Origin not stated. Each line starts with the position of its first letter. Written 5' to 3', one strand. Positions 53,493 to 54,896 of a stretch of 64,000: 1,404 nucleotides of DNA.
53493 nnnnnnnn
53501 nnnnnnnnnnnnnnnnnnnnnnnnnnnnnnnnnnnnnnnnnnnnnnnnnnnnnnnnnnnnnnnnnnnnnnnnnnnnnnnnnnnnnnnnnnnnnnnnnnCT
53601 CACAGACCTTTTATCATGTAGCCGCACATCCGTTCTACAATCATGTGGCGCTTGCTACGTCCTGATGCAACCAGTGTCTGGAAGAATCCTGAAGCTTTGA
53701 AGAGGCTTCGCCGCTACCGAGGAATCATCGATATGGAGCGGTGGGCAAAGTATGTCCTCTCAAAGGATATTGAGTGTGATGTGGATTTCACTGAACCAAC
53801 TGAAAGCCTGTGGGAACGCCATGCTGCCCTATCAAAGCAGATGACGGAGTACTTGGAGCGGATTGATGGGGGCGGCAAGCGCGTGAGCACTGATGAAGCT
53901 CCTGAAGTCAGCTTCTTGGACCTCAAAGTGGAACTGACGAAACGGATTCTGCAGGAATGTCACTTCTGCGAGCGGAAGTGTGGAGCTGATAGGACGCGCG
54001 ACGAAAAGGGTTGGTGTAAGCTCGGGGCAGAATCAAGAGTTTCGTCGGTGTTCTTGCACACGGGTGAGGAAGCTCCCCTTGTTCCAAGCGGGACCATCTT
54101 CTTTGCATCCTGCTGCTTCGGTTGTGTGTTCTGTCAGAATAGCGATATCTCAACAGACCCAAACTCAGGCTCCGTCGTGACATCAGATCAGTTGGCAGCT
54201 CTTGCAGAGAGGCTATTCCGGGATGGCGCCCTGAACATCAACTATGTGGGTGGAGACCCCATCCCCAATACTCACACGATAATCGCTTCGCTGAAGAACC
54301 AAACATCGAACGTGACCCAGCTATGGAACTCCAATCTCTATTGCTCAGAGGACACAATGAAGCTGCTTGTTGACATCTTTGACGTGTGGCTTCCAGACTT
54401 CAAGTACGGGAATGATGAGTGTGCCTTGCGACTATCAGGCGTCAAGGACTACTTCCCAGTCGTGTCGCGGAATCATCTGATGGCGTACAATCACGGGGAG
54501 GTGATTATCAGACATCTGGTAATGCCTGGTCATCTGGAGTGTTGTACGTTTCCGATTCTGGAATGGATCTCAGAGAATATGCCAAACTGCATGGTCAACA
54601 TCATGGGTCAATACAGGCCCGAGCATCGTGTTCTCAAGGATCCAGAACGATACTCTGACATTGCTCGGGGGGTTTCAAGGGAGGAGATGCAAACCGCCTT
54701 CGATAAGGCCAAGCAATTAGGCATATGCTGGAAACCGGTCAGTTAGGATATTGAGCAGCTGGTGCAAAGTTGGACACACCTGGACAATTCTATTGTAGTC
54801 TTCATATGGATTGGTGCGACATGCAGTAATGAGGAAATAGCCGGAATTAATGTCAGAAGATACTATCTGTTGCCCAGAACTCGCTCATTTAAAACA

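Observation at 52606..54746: Carbamoyltransferase-fold protein with degenerate catalytic motifs, co-oriented with a PflX-like radical SAM enzyme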

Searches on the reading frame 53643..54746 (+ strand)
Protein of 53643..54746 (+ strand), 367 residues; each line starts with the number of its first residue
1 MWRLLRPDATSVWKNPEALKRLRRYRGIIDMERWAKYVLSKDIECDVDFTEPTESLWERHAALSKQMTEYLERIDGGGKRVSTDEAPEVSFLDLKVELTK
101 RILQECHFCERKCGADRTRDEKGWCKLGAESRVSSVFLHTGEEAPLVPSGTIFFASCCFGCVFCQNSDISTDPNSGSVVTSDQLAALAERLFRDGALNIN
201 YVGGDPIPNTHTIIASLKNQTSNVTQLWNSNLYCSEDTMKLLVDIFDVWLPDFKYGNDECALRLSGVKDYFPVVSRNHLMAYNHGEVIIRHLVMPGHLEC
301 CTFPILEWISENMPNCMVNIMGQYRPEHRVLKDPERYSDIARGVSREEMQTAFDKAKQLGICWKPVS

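Call 3: search_protein_families(library=pfam, proteins=[window:53643-54746:+], max_evalue=0.01)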
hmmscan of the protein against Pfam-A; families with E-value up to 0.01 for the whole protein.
window:53643-54746:+ (367 aa): 2 families
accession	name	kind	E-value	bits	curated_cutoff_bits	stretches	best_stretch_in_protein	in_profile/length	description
PF04055.27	Radical_SAM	-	2.9e-10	41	29.5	1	152-299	2-156/166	Radical SAM superfamily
PF13353.11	Fer4_12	-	3.6e-06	27.8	22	1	151-248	9-111/137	4Fe-4S single cluster domain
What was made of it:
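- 53643..54746 (+): Gene B: 367-aa radical SAM protein with a PflA-like core, an N-terminal helical domain of about 100 aa, and extra cysteine motifs. Pfam PF04055, 41 bits (call 3).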

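Call 4: search_protein_families(library=ncbifam, proteins=[window:53643-54746:+], max_evalue=0.01)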
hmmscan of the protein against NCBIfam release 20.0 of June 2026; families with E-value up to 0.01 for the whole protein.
window:53643-54746:+ (367 aa): 7 families
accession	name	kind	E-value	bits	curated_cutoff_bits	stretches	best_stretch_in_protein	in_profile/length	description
TIGR02493.1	PFLA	equivalog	1.4e-06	27.9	231.75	1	152-297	20-169/235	pyruvate formate-lyase-activating protein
TIGR02491.1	NrdG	equivalog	6e-05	23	126.1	1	151-240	19-112/154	anaerobic ribonucleoside-triphosphate reductase activating protein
TIGR02495.1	NrdG2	equivalog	0.00032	20.1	131.15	1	147-190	16-59/193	anaerobic ribonucleoside-triphosphate reductase activating protein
TIGR02494.1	PFLE_PFLC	subfamily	0.0016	17.8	174.35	0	201-296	129-224/293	glycyl-radical enzyme activating protein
NF008356.0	PRK11145.1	equivalog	0.0028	17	375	1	152-298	25-175/246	pyruvate formate lyase 1-activating protein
TIGR04337.1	AmmeMemoSam_rS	hypoth_equivalog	0.0047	15.8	220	1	154-240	76-163/349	AmmeMemoRadiSam system radical SAM enzyme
NF033719.1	ind_deCO2_activ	equivalog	0.0075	15.6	425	0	199-297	133-231/302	indoleacetate decarboxylase activase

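Call 7: search_solved_structures(query=window:53643-54746:+, max_evalue=1, show_alignments=2)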
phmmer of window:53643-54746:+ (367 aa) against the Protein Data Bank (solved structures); distinct sequences matched with E-value up to 1: 3.
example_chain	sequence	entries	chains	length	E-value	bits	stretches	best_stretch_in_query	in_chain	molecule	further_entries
3c8f_A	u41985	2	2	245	0.00024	23.4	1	152-297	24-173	Pyruvate formate-lyase 1-activating enzyme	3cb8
8fo0_A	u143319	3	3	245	0.00044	22.6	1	152-297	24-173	Pyruvate formate-lyase 1-activating enzyme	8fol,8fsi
5haf_A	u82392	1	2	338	0.14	14.3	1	97-216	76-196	Deubiquitinase SseL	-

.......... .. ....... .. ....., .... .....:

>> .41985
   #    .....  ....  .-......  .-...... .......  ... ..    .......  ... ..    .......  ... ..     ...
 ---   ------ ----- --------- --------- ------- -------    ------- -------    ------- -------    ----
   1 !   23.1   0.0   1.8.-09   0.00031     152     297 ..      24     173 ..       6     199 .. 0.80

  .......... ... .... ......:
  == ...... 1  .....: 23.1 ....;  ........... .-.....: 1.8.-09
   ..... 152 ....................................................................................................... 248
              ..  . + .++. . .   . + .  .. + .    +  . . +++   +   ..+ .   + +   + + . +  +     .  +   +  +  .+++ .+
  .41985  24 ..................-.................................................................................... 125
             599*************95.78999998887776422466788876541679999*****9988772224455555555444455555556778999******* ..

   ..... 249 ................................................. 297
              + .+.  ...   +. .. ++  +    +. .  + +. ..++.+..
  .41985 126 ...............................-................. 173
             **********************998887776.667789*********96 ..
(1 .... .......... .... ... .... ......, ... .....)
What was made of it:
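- Closest known: Pyruvate formate-lyase activating enzyme PflA and the 'PflX-like' radical SAM proteins. Same: The F-x-x-C-x3-C-x2-C-x-N cluster motif is shared (call 7).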

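Call 18: find_homologous_proteins(query=window:53643-54746:+)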
Query window:53643-54746:+ (367 aa): 6725 proteins with E <= 0.001 among 8000 candidates; the best 120 are listed.
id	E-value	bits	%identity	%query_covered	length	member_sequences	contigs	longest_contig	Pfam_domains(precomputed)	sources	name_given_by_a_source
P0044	2.2e-243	825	95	100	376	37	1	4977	PF04055.28,PF13353.12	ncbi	-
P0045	1.3e-223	760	95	92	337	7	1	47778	PF04055.28,PF13353.12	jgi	-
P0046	1.3e-199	681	75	100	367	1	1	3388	PF04055.28,PF13353.12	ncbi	-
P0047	4.8e-196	669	77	97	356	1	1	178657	PF04055.28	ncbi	ncbi:MAG: radical SAM protein [Candidatus Thorarchaeota archaeon]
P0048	1.6e-195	667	75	100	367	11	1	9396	PF04055.28,PF13353.12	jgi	jgi:putative pyruvate formate lyase activating enzyme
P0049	2.2e-195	667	74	100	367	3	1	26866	PF04055.28,PF13353.12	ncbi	ncbi:MAG: radical SAM protein [Candidatus Thorarchaeota archaeon]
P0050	1.2e-194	665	74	100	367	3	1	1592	PF04055.28,PF13353.12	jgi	jgi:putative pyruvate formate lyase activating enzyme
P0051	9.8e-194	662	74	100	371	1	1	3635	PF04055.28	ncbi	ncbi:MAG: radical SAM protein [Candidatus Thorarchaeota archaeon]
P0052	5.0e-193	659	74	100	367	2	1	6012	PF04055.28,PF13353.12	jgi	jgi:putative pyruvate formate lyase activating enzyme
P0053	9.4e-192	655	73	100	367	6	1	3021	PF04055.28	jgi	jgi:putative pyruvate formate lyase activating enzyme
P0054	3.8e-191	653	72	100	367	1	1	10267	PF04055.28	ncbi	ncbi:MAG: radical SAM protein [Candidatus Hodarchaeota archaeon]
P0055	5.6e-191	653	73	100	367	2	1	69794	PF04055.28,PF13353.12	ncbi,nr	ncbi:MAG: radical SAM protein [Candidatus Thorarchaeota archaeon]|nr:radical SAM protein [Candidatus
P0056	5.9e-191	652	74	100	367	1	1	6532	PF04055.28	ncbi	-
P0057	4.1e-190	650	73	100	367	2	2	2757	PF04055.28,PF13353.12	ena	-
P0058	1.2e-188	645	74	100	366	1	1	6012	PF04055.28,PF13353.12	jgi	-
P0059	6.2e-187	639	72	100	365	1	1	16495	PF04055.28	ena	-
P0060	1.1e-186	638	73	100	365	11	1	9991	PF04055.28,PF13353.12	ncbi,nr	ncbi:MAG: pyruvate formate lyase-activating protein [Candidatus Thorarchaeota archaeon]|nr:MAG: pyru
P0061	3.4e-186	637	72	100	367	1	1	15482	PF04055.28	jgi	jgi:putative pyruvate formate lyase activating enzyme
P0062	4.0e-186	637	71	100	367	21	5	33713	PF04055.28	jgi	jgi:putative pyruvate formate lyase activating enzyme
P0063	4.9e-186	636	71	100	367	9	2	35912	PF04055.28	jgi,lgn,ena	jgi:putative pyruvate formate lyase activating enzyme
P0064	7.0e-186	636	71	100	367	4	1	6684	PF04055.28,PF13353.12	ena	-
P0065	1.5e-185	635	70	100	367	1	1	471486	PF04055.28,PF13353.12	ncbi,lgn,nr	ncbi:MAG: 4Fe-4S cluster-binding domain-containing protein [Candidatus Thorarchaeota archaeon]|nr:4F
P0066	1.5e-185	635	72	100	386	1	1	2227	PF04055.28,PF13353.12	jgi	jgi:putative pyruvate formate lyase activating enzyme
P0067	6.1e-185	633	71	100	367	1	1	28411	PF04055.28,PF13353.12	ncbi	-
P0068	1.3e-184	632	70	100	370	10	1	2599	PF04055.28,PF13353.12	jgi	jgi:putative pyruvate formate lyase activating enzyme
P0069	2.7e-184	631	73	97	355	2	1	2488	PF04055.28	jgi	-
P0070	3.1e-184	630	71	100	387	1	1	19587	PF04055.28,PF13353.12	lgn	-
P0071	3.9e-184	630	71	100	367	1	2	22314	PF04055.28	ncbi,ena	-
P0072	5.3e-184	630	71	100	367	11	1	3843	PF04055.28,PF13353.12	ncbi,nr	ncbi:MAG: radical SAM protein [Candidatus Thorarchaeota archaeon]|nr:radical SAM protein [Candidatus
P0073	5.7e-184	630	71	100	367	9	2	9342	PF04055.28,PF13353.12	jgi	jgi:putative pyruvate formate lyase activating enzyme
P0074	6.4e-184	629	70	100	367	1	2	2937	PF04055.28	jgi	jgi:putative pyruvate formate lyase activating enzyme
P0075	1.0e-183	629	70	100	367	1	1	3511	PF04055.28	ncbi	-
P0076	1.4e-183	628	71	100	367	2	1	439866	PF04055.28,PF13353.12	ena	-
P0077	2.3e-183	628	70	100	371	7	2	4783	PF04055.28,PF13353.12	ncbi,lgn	-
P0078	4.2e-183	627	71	100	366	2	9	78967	PF04055.28,PF13353.12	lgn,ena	-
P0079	9.8e-183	625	70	100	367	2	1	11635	PF04055.28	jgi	jgi:putative pyruvate formate lyase activating enzyme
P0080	1.4e-182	625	71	100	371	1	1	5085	PF04055.28,PF13353.12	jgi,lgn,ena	-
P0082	9.4e-182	622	71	100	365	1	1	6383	PF04055.28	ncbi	-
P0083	1.4e-181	622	69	100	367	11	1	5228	PF04055.28,PF13353.12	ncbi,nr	ncbi:MAG: pyruvate formate lyase-activating protein [Candidatus Thorarchaeota archaeon]|nr:MAG: pyru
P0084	1.6e-181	621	69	100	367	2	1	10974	PF04055.28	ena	-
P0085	3.1e-181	620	69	100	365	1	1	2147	PF04055.28,PF13353.12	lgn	-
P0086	3.3e-181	620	70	100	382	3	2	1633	PF04055.28,PF13353.12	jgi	jgi:putative pyruvate formate lyase activating enzyme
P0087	3.7e-181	620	70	100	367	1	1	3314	PF04055.28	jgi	-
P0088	3.9e-181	620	70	100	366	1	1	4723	PF04055.28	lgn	-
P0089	1.3e-180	618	70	100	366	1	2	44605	PF04055.28,PF13353.12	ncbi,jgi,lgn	-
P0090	2.7e-180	617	70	100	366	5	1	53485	PF04055.28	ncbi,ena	ncbi:MAG: 4Fe-4S cluster-binding domain-containing protein [Candidatus Thorarchaeota archaeon]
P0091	3.3e-180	617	71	100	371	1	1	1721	PF04055.28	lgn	-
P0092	6.7e-180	616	70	100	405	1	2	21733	PF04055.28,PF13353.12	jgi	jgi:putative pyruvate formate lyase activating enzyme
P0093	1.0e-179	615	69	100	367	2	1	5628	PF04055.28,PF13353.12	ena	-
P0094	1.2e-179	615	69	100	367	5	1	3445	PF04055.28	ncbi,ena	-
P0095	2.3e-179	614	69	100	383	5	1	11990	PF04055.28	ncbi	-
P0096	9.4e-179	612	69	100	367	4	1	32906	PF04055.28,PF13353.12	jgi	-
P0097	1.2e-178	612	70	100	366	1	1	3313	PF04055.28,PF13353.12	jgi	jgi:putative pyruvate formate lyase activating enzyme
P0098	1.2e-178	612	69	100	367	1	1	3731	PF04055.28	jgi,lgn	jgi:putative pyruvate formate lyase activating enzyme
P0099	1.3e-178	612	69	100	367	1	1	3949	PF04055.28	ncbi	-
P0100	1.5e-178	612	69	100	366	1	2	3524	PF04055.28,PF13353.12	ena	-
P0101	1.9e-178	611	69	100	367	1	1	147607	PF04055.28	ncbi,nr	ncbi:MAG: 4Fe-4S cluster-binding domain-containing protein [Candidatus Lokiarchaeota archaeon]|nr:4F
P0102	2.0e-178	611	69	100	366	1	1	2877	PF04055.28,PF13353.12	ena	-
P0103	2.5e-178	611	66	100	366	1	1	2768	PF04055.28,PF13353.12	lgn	-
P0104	3.2e-178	611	69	100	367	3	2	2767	PF04055.28,PF13353.12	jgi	jgi:putative pyruvate formate lyase activating enzyme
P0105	3.2e-178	611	68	100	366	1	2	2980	PF04055.28,PF13353.12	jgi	-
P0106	4.3e-178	610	69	100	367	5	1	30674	PF04055.28,PF13353.12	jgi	-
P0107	8.7e-178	609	67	100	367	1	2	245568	PF04055.28,PF13353.12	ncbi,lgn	-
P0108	1.2e-177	609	70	100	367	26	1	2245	PF04055.28,PF13353.12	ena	-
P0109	1.6e-177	608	69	100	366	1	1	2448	PF04055.28,PF13353.12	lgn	-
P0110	1.7e-177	608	71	97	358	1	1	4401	PF04055.28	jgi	jgi:putative pyruvate formate lyase activating enzyme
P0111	1.8e-177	608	69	100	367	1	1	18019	PF04055.28,PF13353.12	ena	-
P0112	2.6e-177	608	69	100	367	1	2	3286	PF04055.28,PF13353.12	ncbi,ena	-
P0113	2.7e-177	608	69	100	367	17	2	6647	PF04055.28,PF13353.12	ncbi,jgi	ncbi:MAG: radical SAM protein [Candidatus Thorarchaeota archaeon]|jgi:putative pyruvate formate lyas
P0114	3.1e-177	607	69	100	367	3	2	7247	PF04055.28,PF13353.12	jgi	jgi:putative pyruvate formate lyase activating enzyme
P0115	5.0e-177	607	69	100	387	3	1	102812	PF04055.28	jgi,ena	-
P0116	6.2e-177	606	68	100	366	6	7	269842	PF04055.28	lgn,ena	-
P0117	1.1e-176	606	68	100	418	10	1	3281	PF04055.28,PF13353.12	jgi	jgi:putative pyruvate formate lyase activating enzyme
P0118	1.1e-176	605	69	100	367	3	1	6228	PF04055.28,PF13353.12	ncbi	ncbi:MAG: radical SAM protein [Candidatus Thorarchaeota archaeon]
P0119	1.2e-176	605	69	100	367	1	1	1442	PF04055.28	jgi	jgi:putative pyruvate formate lyase activating enzyme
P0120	1.4e-176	605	68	100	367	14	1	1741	PF04055.28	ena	-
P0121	1.4e-176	605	69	100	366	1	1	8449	PF04055.28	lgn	-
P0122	1.5e-176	605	68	100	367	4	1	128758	PF04055.28,PF13353.12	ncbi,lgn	-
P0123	2.8e-176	604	66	100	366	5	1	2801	PF04055.28,PF13353.12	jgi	-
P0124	3.3e-176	604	69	100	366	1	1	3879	PF04055.28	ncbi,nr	ncbi:MAG: pyruvate formate lyase-activating protein [Candidatus Thorarchaeota archaeon]|nr:pyruvate 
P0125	3.8e-176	604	70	97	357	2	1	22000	PF04055.28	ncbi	ncbi:pyruvate formate lyase-activating protein, partial [Candidatus Thorarchaeota archaeon]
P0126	5.9e-176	603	69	100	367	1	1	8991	PF04055.28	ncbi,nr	ncbi:4Fe-4S cluster-binding domain-containing protein [Candidatus Thorarchaeota archaeon]|nr:MAG: 4F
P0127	6.1e-176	603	69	100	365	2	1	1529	PF04055.28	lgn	-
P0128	6.8e-176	603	69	100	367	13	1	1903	PF04055.28,PF13353.12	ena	-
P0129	9.1e-176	602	68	100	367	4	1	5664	PF04055.28,PF13353.12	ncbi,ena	-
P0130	2.7e-175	601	68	100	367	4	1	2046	PF04055.28,PF13353.12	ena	-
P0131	3.0e-175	601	69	99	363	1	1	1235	PF04055.28,PF13353.12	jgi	jgi:putative pyruvate formate lyase activating enzyme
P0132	3.6e-175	601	68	100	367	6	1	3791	PF04055.28,PF13353.12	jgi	jgi:putative pyruvate formate lyase activating enzyme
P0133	5.9e-175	600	69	100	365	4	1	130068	PF04055.28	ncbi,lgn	-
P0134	6.1e-175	600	68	100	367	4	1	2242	PF04055.28,PF13353.12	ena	-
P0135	7.3e-175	600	68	99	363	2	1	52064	PF04055.28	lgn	-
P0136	1.5e-174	598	69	100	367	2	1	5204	PF04055.28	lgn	-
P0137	1.9e-174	598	69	100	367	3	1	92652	PF04055.28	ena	-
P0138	2.4e-174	598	68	100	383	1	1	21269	PF04055.28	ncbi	-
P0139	3.8e-174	597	71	94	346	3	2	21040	PF04055.28,PF13353.12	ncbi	ncbi:MAG: radical SAM protein [Candidatus Thorarchaeota archaeon]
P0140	4.9e-174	597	67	100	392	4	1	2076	PF04055.28,PF13353.12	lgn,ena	-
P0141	1.0e-173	596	65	100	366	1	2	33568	PF04055.28,PF13353.12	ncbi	ncbi:MAG: radical SAM protein [Candidatus Thorarchaeota archaeon]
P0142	1.4e-173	595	67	100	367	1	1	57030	PF04055.28,PF13353.12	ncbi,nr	ncbi:MAG: radical SAM protein [Candidatus Thorarchaeota archaeon]|nr:radical SAM protein [Candidatus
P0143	2.3e-173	595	68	100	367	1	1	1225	PF04055.28,PF13353.12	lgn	-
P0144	2.5e-173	594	68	100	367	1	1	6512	PF04055.28,PF13353.12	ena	-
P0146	7.3e-173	593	66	100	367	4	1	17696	PF04055.28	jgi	jgi:putative pyruvate formate lyase activating enzyme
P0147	9.8e-173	593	67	100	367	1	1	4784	PF04055.28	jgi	-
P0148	4.9e-172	590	67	100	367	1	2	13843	PF04055.28,PF13353.12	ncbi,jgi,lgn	-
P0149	2.8e-171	588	68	99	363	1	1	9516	PF04055.28,PF13353.12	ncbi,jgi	ncbi:MAG: radical SAM protein [Candidatus Thorarchaeota archaeon]|jgi:putative pyruvate formate lyas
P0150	7.1e-171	586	68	100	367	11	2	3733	PF04055.28,PF13353.12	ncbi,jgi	ncbi:MAG: radical SAM protein [Candidatus Thorarchaeota archaeon]|jgi:putative pyruvate formate lyas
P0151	1.1e-170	586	70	94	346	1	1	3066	PF04055.28,PF13353.12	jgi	jgi:putative pyruvate formate lyase activating enzyme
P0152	4.3e-170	584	68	100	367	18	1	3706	PF04055.28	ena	-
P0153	9.6e-170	583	67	100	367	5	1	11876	PF04055.28,PF13353.12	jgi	-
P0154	2.3e-168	578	66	100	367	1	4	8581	PF04055.28,PF13353.12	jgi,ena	jgi:putative pyruvate formate lyase activating enzyme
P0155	1.1e-167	576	66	100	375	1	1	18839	PF04055.28,PF13353.12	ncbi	-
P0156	1.1e-167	576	68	94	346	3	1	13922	PF04055.28,PF13353.12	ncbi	ncbi:MAG: radical SAM protein [Candidatus Thorarchaeota archaeon]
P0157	1.4e-167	576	65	100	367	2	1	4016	PF04055.28,PF13353.12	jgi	jgi:putative pyruvate formate lyase activating enzyme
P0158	2.3e-167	575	70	95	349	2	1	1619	PF04055.28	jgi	jgi:putative pyruvate formate lyase activating enzyme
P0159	4.4e-167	574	64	100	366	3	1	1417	PF04055.28,PF13353.12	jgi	jgi:putative pyruvate formate lyase activating enzyme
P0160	4.9e-167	574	70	94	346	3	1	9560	PF04055.28,PF13353.12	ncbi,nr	ncbi:MAG: radical SAM protein [Candidatus Thorarchaeota archaeon]|nr:radical SAM protein [Candidatus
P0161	7.4e-167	573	64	100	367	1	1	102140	PF04055.28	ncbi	-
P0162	1.2e-166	573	65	100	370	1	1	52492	PF04055.28,PF13353.12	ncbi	-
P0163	1.4e-166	572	70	94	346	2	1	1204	PF04055.28,PF13353.12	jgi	-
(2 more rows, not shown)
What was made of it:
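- Closest known: Pyruvate formate-lyase activating enzyme PflA and the 'PflX-like' radical SAM proteins. Same: Sources annotate orthologues as 'putative pyruvate formate lyase activating enzyme' (call 18).
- Tried and rejected: The homologue list for B was saturated by orthologues at >= 64% identity (call 18), so the distribution of B outside this lineage remains unknown.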

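Call 22: find_encoding_contigs(protein=P0101, flank=8000, max_places=2)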
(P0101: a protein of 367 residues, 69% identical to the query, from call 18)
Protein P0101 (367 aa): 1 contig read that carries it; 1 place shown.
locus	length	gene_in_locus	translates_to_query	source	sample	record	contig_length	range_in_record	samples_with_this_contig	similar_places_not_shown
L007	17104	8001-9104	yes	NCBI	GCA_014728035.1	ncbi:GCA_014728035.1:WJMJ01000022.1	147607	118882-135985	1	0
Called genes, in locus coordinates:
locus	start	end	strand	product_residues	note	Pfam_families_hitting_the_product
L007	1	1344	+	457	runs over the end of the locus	PF07969:Amidohydro_3 (weak), PF01979:Amidohydro_1, PF07969:Amidohydro_3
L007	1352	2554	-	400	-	PF12679:ABC2_membrane_2, PF12698:ABC2_membrane_3, PF01061:ABC2_membrane (weak), PF12730:ABC2_membrane_4 (weak)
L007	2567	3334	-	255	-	PF00005:ABC_tran, PF13175:AAA_15 (faint), PF13304:AAA_21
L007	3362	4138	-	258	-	-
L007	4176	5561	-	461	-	PF00206:Lyase_1, PF10397:ADSL_C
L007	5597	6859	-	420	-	-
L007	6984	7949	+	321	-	PF00185:OTCace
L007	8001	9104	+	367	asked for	PF04055:Radical_SAM (weak)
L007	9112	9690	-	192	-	PF01936:NYN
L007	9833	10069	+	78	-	PF01455:HupF_HypC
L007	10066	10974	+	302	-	PF00483:NTP_transferase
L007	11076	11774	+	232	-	PF00535:Glycos_transf_2, PF13641:Glyco_tranf_2_3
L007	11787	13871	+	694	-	PF09594:GT87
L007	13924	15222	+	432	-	PF13439:Glyco_transf_4, PF13579:Glyco_trans_4_4, PF00534:Glycos_transf_1, PF13692:Glyco_trans_1_4, PF13524:Glyco_trans_1_2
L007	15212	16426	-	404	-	PF13439:Glyco_transf_4 (weak), PF13579:Glyco_trans_4_4, PF00534:Glycos_transf_1, PF13692:Glyco_trans_1_4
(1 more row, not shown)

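Call 23: find_encoding_contigs(protein=P0054, flank=8000, max_places=2)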
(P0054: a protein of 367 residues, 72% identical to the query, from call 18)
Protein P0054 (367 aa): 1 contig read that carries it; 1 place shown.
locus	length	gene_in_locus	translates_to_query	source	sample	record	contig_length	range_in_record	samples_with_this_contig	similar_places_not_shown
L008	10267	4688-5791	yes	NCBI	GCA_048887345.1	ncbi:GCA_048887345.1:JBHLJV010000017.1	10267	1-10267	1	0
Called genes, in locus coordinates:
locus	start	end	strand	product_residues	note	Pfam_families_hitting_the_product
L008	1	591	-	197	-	PF12698:ABC2_membrane_3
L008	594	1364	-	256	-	PF00005:ABC_tran, PF13304:AAA_21 (faint)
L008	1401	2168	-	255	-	-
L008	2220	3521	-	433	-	PF03721:UDPG_MGDP_dh_N, PF00984:UDPG_MGDP_dh, PF03720:UDPG_MGDP_dh_C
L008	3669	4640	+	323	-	PF00185:OTCace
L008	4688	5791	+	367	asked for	PF04055:Radical_SAM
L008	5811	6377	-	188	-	PF01936:NYN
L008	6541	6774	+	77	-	PF01455:HupF_HypC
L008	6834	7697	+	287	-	PF00483:NTP_transferase, PF12804:NTP_transf_3 (faint)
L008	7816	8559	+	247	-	PF00535:Glycos_transf_2, PF13641:Glyco_tranf_2_3 (weak)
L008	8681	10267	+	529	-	PF09594:GT87 (weak)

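Call 24: find_encoding_contigs(protein=P0065, flank=8000, max_places=2)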
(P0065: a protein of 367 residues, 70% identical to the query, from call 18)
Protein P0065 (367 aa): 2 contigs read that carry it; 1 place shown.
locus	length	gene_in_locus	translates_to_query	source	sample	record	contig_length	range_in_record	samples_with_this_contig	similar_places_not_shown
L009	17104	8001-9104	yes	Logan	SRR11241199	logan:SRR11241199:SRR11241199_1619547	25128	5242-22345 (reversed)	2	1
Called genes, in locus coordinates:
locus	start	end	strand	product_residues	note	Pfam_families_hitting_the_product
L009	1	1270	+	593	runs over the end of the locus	PF13426:PAS_9 (weak), PF00989:PAS, PF08448:PAS_4 (weak), PF13426:PAS_9, PF00989:PAS, PF08448:PAS_4, PF13426:PAS_9, PF02518:HATPase_c, +4 more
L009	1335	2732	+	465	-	PF01979:Amidohydro_1, PF07969:Amidohydro_3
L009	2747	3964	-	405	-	PF12679:ABC2_membrane_2, PF12698:ABC2_membrane_3, PF01061:ABC2_membrane (weak), PF12730:ABC2_membrane_4 (weak)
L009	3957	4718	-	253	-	PF13175:AAA_15 (faint), PF00005:ABC_tran, PF13304:AAA_21 (faint)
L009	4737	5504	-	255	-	-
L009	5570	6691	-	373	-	PF03721:UDPG_MGDP_dh_N, PF00984:UDPG_MGDP_dh, PF03720:UDPG_MGDP_dh_C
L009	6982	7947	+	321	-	PF00185:OTCace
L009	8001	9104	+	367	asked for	PF13353:Fer4_12 (weak), PF04055:Radical_SAM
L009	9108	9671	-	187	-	PF01936:NYN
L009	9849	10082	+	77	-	PF01455:HupF_HypC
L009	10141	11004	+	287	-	PF00483:NTP_transferase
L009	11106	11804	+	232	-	PF00535:Glycos_transf_2, PF13641:Glyco_tranf_2_3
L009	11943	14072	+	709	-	-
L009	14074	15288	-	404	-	PF13439:Glyco_transf_4 (faint), PF00534:Glycos_transf_1, PF13692:Glyco_trans_1_4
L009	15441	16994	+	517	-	PF13440:Polysacc_synt_3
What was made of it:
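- Toxin-antitoxin or NYN genes are inserted between B and hypC (calls 3, 22-24).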
